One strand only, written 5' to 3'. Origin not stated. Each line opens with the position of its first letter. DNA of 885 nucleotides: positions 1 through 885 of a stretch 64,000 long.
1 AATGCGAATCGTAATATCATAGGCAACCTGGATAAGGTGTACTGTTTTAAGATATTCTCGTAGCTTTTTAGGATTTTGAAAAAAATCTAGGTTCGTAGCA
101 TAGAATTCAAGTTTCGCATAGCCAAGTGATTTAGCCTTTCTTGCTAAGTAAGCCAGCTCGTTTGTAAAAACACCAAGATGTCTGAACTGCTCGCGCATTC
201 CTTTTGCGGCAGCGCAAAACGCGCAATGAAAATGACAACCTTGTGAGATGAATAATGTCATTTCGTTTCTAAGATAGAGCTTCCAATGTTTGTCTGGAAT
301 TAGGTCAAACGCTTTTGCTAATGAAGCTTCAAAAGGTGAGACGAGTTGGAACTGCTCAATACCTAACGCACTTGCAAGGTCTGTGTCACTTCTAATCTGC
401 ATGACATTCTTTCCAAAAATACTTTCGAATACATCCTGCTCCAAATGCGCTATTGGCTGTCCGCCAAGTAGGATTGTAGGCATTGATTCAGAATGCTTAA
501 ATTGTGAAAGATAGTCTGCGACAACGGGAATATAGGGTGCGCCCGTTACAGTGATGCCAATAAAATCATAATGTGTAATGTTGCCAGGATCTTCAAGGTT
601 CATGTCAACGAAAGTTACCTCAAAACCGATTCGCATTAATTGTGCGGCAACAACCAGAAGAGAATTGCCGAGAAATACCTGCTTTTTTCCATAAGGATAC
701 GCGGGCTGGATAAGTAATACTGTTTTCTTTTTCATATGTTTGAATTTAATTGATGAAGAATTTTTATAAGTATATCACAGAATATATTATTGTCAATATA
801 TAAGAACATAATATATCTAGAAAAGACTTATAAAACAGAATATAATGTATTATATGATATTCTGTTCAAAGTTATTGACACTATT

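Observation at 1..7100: Accessory cluster: three paralogous TrmB regulators interleaved with radical-SAM, ABC-F, heme-oxygenase-like, methyltransferase and cupin genes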

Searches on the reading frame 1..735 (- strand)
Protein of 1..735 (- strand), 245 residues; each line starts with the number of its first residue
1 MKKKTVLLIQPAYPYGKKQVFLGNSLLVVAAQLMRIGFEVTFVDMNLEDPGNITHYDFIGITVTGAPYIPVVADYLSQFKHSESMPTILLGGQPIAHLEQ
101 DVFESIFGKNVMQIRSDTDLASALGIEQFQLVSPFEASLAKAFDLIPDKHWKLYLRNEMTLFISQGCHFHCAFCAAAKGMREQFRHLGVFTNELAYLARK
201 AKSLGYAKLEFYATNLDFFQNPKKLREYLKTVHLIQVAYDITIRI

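Call 5: search_protein_families(library=pfam, proteins=[window:1-735:-], max_evalue=0.01)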
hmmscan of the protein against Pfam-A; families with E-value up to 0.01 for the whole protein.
window:1-735:- (245 aa): 1 family
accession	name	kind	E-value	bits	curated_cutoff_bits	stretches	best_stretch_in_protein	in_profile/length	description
PF02310.24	B12-binding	-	0.00088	19.5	32.1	1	26-103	17-99/121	B12 binding domain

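Call 6: search_protein_families(library=ncbifam, proteins=[window:1-735:-], max_evalue=0.01)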
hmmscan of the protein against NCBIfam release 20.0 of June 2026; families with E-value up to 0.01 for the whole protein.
window:1-735:- (245 aa): 1 family
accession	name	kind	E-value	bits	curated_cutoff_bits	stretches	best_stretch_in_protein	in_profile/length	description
TIGR04013.1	B12_SAM_MJ_1487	hypoth_equivalog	0.00013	20.9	251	1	111-189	108-182/382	TIGR04013 family B12-binding domain/radical SAM domain-containing protein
